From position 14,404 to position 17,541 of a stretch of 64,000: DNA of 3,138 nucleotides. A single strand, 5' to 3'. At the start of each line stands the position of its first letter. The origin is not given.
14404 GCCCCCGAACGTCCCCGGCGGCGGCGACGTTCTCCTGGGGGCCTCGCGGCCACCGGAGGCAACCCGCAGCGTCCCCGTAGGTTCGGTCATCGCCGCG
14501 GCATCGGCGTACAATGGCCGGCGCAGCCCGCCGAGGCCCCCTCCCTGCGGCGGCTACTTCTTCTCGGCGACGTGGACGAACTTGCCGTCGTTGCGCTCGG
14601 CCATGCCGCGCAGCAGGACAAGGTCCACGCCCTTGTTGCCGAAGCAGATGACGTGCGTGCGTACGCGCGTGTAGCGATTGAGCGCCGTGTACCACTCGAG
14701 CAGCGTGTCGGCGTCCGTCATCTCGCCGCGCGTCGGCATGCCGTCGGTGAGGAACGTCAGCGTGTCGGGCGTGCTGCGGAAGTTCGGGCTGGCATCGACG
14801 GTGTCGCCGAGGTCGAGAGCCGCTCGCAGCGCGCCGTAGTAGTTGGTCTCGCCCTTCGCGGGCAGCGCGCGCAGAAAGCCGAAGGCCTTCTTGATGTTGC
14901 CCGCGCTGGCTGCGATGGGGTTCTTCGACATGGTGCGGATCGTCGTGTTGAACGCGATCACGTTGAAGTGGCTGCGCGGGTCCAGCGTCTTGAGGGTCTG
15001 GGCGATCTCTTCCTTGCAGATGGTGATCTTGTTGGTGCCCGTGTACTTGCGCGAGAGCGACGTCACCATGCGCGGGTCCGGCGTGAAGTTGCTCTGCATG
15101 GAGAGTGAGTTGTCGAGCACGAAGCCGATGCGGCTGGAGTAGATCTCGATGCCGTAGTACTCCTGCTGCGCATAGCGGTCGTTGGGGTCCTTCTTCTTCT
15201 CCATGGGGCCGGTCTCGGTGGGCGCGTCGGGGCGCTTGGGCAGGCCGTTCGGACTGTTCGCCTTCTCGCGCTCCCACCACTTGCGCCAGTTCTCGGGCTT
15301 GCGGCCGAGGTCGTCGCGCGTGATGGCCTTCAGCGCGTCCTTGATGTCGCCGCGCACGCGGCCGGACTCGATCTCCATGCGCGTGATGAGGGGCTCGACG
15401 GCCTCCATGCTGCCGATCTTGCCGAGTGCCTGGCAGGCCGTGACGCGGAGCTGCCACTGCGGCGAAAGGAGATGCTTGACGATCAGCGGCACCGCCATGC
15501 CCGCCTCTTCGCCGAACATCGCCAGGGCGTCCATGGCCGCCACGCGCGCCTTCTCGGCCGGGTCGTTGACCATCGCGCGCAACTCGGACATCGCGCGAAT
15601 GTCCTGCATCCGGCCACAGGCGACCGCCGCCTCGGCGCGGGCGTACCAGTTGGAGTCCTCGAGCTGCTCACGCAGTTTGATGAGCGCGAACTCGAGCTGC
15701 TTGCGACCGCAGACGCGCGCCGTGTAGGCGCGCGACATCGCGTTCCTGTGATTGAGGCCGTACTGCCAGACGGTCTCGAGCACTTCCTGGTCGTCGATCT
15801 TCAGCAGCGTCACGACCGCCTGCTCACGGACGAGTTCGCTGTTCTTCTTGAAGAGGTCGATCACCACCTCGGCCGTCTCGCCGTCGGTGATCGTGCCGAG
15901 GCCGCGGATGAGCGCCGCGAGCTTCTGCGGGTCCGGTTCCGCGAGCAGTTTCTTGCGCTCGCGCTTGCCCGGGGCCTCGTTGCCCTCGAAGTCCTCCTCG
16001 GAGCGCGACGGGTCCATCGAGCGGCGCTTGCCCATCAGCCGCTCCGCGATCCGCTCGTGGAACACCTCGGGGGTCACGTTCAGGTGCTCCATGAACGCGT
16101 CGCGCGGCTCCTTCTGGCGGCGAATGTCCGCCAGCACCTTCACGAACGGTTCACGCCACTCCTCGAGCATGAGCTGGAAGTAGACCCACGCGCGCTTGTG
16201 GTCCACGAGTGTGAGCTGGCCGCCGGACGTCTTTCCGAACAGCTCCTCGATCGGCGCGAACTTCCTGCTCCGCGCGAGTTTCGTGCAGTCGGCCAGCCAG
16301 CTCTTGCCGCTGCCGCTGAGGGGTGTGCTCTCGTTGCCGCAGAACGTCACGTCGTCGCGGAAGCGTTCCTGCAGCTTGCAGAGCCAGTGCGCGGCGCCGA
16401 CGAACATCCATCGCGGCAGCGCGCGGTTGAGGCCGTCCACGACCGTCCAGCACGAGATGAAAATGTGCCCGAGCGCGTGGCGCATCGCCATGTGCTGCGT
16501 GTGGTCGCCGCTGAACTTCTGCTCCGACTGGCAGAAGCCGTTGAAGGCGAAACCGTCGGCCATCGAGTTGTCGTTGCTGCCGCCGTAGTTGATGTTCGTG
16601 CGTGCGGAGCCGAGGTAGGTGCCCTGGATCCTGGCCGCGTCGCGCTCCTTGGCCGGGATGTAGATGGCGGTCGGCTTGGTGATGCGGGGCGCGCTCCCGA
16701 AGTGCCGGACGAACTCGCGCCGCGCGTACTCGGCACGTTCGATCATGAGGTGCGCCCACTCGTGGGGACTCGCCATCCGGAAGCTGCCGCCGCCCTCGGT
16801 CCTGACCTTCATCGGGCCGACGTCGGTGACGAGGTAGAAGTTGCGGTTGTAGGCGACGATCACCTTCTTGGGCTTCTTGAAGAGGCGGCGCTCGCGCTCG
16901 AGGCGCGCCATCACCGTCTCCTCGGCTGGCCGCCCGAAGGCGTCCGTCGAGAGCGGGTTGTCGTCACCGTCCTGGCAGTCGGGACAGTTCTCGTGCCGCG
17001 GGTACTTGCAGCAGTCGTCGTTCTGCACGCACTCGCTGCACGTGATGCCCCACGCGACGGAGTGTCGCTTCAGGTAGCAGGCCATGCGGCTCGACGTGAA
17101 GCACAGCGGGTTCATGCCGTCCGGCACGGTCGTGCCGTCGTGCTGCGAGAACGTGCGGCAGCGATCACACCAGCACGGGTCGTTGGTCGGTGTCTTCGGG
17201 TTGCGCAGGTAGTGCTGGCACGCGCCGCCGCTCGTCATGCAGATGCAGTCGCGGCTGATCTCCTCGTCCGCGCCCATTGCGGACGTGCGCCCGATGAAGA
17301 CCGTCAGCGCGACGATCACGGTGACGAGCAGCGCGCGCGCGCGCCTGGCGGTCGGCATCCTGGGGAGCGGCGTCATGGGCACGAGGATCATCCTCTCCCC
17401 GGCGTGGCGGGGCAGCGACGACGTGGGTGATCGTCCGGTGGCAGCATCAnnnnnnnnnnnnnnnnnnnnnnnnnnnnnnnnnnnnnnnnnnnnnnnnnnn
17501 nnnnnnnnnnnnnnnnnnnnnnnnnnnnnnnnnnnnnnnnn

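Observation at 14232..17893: Compositionally atypical 945-aa secreted Cys-rich / HExxH / HEAT / vWA protein bracketed by two tRNA-Ser genes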

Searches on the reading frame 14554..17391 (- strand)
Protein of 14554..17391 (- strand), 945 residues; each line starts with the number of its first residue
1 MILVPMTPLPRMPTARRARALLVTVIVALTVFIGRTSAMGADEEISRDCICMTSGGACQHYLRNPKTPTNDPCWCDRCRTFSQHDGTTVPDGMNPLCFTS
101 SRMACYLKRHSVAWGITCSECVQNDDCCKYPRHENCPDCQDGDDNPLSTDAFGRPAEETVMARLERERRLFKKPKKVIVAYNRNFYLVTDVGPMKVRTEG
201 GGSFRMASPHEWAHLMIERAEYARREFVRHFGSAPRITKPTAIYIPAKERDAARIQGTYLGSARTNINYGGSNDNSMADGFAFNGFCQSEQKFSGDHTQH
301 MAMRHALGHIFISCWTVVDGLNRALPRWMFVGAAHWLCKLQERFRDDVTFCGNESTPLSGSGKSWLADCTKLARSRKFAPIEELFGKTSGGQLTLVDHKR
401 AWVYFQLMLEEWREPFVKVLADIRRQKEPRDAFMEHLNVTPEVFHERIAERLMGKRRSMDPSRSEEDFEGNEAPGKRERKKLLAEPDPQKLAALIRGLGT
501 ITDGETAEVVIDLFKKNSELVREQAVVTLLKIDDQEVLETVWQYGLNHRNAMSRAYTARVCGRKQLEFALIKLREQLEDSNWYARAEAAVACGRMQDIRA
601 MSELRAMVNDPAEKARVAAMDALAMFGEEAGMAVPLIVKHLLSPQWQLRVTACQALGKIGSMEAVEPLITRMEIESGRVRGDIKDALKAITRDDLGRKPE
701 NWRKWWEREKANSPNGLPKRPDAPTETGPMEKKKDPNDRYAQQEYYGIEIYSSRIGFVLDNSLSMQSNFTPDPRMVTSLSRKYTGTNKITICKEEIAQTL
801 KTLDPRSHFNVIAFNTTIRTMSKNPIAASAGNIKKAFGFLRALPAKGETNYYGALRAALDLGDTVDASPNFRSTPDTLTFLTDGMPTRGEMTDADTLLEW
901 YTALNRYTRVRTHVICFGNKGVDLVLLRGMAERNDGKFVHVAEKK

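Call 7: search_protein_families(library=pfam, proteins=[window:14554-17391:-], max_evalue=0.1)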
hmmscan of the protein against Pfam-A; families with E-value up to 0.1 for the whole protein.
window:14554-17391:- (945 aa): 7 families
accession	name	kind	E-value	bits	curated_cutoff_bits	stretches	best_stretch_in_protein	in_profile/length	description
PF13646.12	HEAT_2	-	3.5e-24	85.3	27.7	4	605-687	5-87/88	HEAT repeats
PF02985.28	HEAT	-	1.9e-07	31.2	23.5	1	634-660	2-28/31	HEAT repeat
PF13768.12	VWA_3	-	6.9e-07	29.9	27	1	792-936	20-151/155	von Willebrand factor type A domain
PF13519.12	VWA_2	-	3.4e-06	28.1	27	1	757-884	3-106/107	von Willebrand factor type A domain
PF03130.22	HEAT_PBS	-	5.1e-06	27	20.9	0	649-669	2-22/27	PBS lyase HEAT-like repeat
PF24714.1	TOR1L1_N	-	0.03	14.1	43.3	0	628-663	207-242/281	TORTIFOLIA1 N-terminal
PF13513.12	HEAT_EZ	-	0.057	14.4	27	0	616-659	4-55/55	HEAT-like repeat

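Call 8: search_protein_families(library=ncbifam, proteins=[window:14554-17391:-], max_evalue=0.1)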
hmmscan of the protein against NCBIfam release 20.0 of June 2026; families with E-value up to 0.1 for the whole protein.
window:14554-17391:- (945 aa): 8 families
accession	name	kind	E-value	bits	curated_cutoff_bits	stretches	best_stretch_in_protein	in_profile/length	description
TIGR03788.1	marine_srt_targ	equivalog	3.4e-14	52.2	551.65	1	789-884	289-379/629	marine proteobacterial sortase target protein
NF045915.1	PhycobilmeDegNblB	equivalog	2.4e-10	40.3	300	1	506-668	33-197/214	phycobilisome degradation protein NblB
NF058502.1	phyc_lyase_CpcE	equivalog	9.1e-08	31.9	330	1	646-690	56-100/260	C-phycocyanin alpha-cysteine-84 phycocyanobilin lyase subunit CpcE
TIGR02270.1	TIGR02270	subfamily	4.1e-07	29.4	206.8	1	485-680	97-287/410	TIGR02270 family protein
NF010374.0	PRK13800.1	equivalog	8.8e-06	24.2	1196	1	472-680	620-825/898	fumarate reductase/succinate dehydrogenase flavoprotein subunit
NF058515.1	phyc_lyase_CpcF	equivalog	0.0025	17.4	220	0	569-624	61-117/200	C-phycocyanin alpha-cysteine-84 phycocyanobilin lyase subunit CpcF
NF058505.1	phyc_lyase_CpeY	equivalog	0.028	13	600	0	583-633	354-404/419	C-phycoerythrin alpha-cysteine-82 phycoerythrobilin lyase CpeY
NF045662.1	DVU0298_fam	equivalog_domain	0.056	13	75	0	633-666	146-179/213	DVU0298 family protein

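Call 9: find_homologous_proteins(query=window:14554-17391:-)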
Query window:14554-17391:- (945 aa): 104 proteins with E <= 0.001 among 8000 candidates.
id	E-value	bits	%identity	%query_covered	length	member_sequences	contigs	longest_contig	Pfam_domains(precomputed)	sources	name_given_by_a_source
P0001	0.0e+0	1852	85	96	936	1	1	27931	PF13768.13,PF02985.29,PF03130.23,PF13519.13,PF13646.13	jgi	jgi:HEAT repeat protein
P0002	0.0e+0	1849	83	98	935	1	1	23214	PF13768.13,PF02985.29,PF03130.23,PF13519.13,PF13646.13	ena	-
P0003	0.0e+0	1691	79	96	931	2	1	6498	PF13768.13,PF02985.29,PF03130.23,PF13519.13,PF13646.13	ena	-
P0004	0.0e+0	1654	74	99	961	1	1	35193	PF13768.13,PF00092.35,PF02985.29,PF03130.23,PF13519.13,PF13646.13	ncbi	-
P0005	0.0e+0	1386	64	98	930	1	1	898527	PF13768.13,PF02985.29,PF03130.23,PF13519.13,PF13646.13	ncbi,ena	-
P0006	0.0e+0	1305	61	96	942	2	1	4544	PF13768.13,PF02985.29,PF03130.23,PF13519.13,PF13646.13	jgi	-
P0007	0.0e+0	1289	61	98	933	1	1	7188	PF13646.13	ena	-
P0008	0.0e+0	1287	62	95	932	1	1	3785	PF13768.13,PF13646.13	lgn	-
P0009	0.0e+0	1280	61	97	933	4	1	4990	PF13768.13,PF02985.29,PF03130.23,PF13646.13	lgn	-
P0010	0.0e+0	1278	60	97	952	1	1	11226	PF03130.23,PF13646.13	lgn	-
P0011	0.0e+0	1277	60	98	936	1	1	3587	PF13768.13,PF02985.29,PF03130.23,PF13646.13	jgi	-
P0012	0.0e+0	1261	61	95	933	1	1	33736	PF13768.13,PF03130.23,PF13646.13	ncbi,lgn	-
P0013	0.0e+0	1244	61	95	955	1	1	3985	PF13768.13,PF00092.35,PF13519.13,PF13646.13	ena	-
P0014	0.0e+0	1177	59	95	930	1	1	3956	PF13768.13,PF02985.29,PF13646.13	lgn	-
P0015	0.0e+0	1171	56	95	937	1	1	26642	PF13768.13,PF13646.13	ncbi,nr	ncbi:MAG: HEAT repeat domain-containing protein [Planctomycetes bacterium]|nr:HEAT repeat domain-con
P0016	0.0e+0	1159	57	95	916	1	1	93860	PF13768.13,PF03130.23,PF13646.13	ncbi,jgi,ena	-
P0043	0.0e+0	1032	51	98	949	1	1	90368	PF13768.13,PF02985.29,PF13646.13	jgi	jgi:HEAT repeat protein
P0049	0.0e+0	1019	51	95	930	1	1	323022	PF13768.13,PF00092.35,PF02985.29,PF13519.13,PF13646.13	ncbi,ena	-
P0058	2.0e-291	987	51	94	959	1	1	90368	PF13768.13,PF02985.29,PF03130.23,PF13519.13,PF13646.13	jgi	jgi:hypothetical protein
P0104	1.5e-19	87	29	30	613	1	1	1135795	-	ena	-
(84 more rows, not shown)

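Call 12: find_encoding_contigs(protein=P0001, flank=10000, max_places=2)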
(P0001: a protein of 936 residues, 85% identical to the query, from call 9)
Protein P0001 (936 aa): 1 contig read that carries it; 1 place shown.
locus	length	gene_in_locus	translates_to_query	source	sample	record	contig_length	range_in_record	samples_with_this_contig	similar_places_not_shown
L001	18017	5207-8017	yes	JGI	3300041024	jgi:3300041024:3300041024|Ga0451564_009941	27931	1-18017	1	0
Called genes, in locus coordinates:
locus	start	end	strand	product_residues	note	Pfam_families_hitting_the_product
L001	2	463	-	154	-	?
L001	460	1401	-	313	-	-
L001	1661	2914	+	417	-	PF15976:CooC_C (faint), PF13620:CarboxypepD_reg, PF13715:CarbopepD_reg_2 (faint)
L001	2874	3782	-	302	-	PF09243:Rsm22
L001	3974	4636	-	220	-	PF11172:DUF2959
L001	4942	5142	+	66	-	-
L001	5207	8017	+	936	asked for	PF13646:HEAT_2 (weak), PF02985:HEAT (faint), PF03130:HEAT_PBS (faint), PF13646:HEAT_2, PF13519:VWA_2, PF13768:VWA_3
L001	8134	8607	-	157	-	-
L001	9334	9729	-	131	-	PF02577:BFN_dom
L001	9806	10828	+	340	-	PF06089:Asparaginase_II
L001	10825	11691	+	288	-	PF01256:Carb_kinase, PF08543:Phos_pyr_kin (weak)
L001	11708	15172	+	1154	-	PF13646:HEAT_2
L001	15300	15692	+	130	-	-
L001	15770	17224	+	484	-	PF00206:Lyase_1, PF10397:ADSL_C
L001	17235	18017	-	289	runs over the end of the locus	PF03807:F420_oxidored, PF10728:DUF2520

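Call 13: find_encoding_contigs(protein=P0005, flank=10000, max_places=2)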
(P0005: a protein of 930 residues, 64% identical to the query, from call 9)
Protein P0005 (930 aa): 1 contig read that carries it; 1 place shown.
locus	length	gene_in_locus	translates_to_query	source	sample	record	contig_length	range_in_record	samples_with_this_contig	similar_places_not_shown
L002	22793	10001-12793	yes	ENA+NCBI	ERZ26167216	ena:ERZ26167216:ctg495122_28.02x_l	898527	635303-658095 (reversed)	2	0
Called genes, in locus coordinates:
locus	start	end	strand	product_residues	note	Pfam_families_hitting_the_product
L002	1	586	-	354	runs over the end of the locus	PF09243:Rsm22, PF13489:Methyltransf_23 (weak)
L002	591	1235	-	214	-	PF11172:DUF2959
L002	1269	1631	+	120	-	-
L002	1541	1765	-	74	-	-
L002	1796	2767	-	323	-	-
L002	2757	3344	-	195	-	-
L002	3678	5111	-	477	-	PF20042:DUF6444, PF13005:zf-IS66 (weak), PF03050:DDE_Tnp_IS66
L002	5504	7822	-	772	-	-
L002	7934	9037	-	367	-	-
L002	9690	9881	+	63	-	-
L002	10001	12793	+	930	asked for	PF13519:VWA_2 (faint), PF02985:HEAT (faint), PF03130:HEAT_PBS (faint), PF13646:HEAT_2, PF13768:VWA_3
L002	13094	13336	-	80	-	-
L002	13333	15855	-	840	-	PF17874:TPR_MalT, PF13424:TPR_12, PF13432:TPR_16 (weak), PF13374:TPR_10 (weak), PF00515:TPR_1 (weak), PF07719:TPR_2 (weak), PF13374:TPR_10, PF13424:TPR_12, +7 more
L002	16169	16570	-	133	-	PF02577:BFN_dom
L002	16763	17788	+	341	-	PF06089:Asparaginase_II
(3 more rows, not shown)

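Call 15: find_encoding_contigs(protein=P0016, flank=10000, max_places=2)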
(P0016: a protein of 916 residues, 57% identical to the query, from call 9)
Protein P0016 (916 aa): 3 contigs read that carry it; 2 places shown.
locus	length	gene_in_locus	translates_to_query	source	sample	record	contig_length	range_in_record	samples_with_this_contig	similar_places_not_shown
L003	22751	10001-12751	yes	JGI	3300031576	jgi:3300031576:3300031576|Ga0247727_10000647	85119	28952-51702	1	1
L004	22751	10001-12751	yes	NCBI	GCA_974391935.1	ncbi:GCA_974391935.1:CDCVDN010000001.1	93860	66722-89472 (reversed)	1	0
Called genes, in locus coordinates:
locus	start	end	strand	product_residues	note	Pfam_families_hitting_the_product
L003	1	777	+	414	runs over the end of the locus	PF06792:UPF0261, PF23189:UPF0261_C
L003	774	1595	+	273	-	PF02129:Peptidase_S15 (faint), PF12146:Hydrolase_4, PF20408:Abhydrolase_11, PF00561:Abhydrolase_1 (weak), PF12697:Abhydrolase_6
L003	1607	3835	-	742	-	PF00535:Glycos_transf_2, PF03155:Alg6_Alg8 (weak), PF13231:PMT_2 (weak)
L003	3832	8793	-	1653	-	PF13472:Lipase_GDSL_2, PF23500:DUF7133, PF13646:HEAT_2, PF07691:PA14, PF00127:Copper-bind, PF00034:Cytochrom_C (faint)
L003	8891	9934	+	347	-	PF06283:ThuA (weak)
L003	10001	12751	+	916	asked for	PF03130:HEAT_PBS (faint), PF13646:HEAT_2, PF13768:VWA_3 (weak)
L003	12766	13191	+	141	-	-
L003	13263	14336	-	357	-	PF01839:FG-GAP (faint), PF13517:FG-GAP_3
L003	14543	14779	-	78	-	-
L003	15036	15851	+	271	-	-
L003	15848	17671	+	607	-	PF00890:FAD_binding_2, PF01266:DAO (weak), PF03486:HI0933_like (faint), PF07992:Pyr_redox_2 (faint), PF02910:Succ_DH_flav_C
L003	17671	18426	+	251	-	PF13085:Fer2_3, PF13183:Fer4_8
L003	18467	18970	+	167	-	-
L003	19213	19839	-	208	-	PF13183:Fer4_8 (faint), PF13484:Fer4_16 (faint), PF14697:Fer4_21 (faint), PF13237:Fer4_10 (faint), PF12797:Fer4_2 (faint), PF12838:Fer4_7, PF13187:Fer4_9 (weak), PF00037:Fer4, +1 more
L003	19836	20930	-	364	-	PF00146:NADHdh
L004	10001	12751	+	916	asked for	PF03130:HEAT_PBS (faint), PF13646:HEAT_2, PF13768:VWA_3 (weak)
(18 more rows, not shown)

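Call 16: find_encoding_contigs(protein=P0049, flank=10000, max_places=2)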
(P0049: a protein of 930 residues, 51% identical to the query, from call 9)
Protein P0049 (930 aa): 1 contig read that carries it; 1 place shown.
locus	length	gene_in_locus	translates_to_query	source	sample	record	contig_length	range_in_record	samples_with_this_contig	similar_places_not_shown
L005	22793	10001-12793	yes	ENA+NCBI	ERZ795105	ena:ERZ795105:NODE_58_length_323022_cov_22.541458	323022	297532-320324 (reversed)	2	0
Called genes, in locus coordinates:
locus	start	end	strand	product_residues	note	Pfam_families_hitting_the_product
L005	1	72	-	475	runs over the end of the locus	PF01546:Peptidase_M20, PF07687:M20_dimer (faint)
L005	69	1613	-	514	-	PF04389:Peptidase_M28, PF01546:Peptidase_M20 (weak)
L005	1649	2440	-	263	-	-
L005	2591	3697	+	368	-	PF00263:Secretin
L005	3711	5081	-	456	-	PF00291:PALP, PF00571:CBS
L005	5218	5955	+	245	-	-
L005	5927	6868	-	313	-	PF00535:Glycos_transf_2, PF10111:Glyco_tranf_2_2, PF13641:Glyco_tranf_2_3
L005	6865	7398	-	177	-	PF13302:Acetyltransf_3, PF13480:Acetyltransf_6 (weak), PF13420:Acetyltransf_4, PF00583:Acetyltransf_1, PF13508:Acetyltransf_7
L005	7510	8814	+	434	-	PF01554:MatE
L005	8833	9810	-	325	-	PF22842:Pel9A-like_beta_helix (faint), PF05048:NosD, PF13229:Beta_helix, PF05048:NosD, PF13229:Beta_helix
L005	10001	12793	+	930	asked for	PF00092:VWA (faint), PF13646:HEAT_2 (weak), PF02985:HEAT (faint), PF13646:HEAT_2, PF13519:VWA_2, PF13768:VWA_3 (weak)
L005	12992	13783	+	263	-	-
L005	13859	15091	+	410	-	PF00158:Sigma54_activat, PF14532:Sigma54_activ_2, PF07724:AAA_2 (faint), PF07728:AAA_5 (weak), PF13556:HTH_30 (faint), PF25601:AAA_lid_14, PF02954:HTH_8 (weak)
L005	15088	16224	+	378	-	PF00089:Trypsin, PF13365:Trypsin_2, PF13180:PDZ_2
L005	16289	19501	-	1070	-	PF05345:He_PIG (weak)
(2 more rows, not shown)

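Call 19: search_solved_structures(query=A1, max_evalue=1)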
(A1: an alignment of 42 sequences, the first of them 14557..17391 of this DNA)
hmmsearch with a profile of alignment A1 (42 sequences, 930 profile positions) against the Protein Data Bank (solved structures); distinct sequences matched with E-value up to 1: 69 (the best 60 are shown).
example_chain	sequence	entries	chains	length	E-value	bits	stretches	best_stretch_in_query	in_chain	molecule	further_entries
9sah_A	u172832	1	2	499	2.1e-67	231.1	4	531-662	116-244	E4-NB2 synthetic fusion protein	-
6ft5_A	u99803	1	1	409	1.4e-53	185.3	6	608-678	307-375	alphaRep A3_A3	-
6fsq_A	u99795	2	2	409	8.6e-53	182.7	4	488-648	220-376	alphaRep A3_bGFPD | A3_bGFPD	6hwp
4zv6_A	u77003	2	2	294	5.3e-41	143.7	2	529-664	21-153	AlphaRep-7 | alpha-Rep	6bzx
4xl5_C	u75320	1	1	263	4.2e-34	120.9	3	531-678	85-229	bGFP-A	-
6gwc_C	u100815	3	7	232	3.7e-28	101.2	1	487-678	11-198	iE5 ALPHAREP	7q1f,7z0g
3ltj_A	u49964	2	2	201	5.5e-28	100.6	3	614-678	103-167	AlphaRep-4 | bA3-2: binder of A3 protein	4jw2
3ltm_A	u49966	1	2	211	8e-28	100.1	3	608-678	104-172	Alpha-Rep4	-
8aw4_A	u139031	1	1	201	1.9e-27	98.9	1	529-678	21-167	ALPHAREP bB-E3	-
7p0h_A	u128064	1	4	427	2e-27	98.8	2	531-678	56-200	Helicobacter pylori ComF fused to an artificial alphaREP crystallization helper (named B2)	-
9rhz_A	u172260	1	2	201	1.1e-26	96.4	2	583-664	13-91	ALPHAREP bE5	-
6gx7_E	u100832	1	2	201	1.3e-24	89.5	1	528-678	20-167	iiiA5 ALPHAREP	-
6veh_A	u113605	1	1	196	6.1e-24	87.2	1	534-678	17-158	HEAT repeat domain-containing protein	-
5dcq_A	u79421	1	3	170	5.3e-22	80.8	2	583-662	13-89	artificial repeat proteins (alphaREP3)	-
9t1m_A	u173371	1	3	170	5.5e-20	74.2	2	608-678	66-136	Alpha Rep E4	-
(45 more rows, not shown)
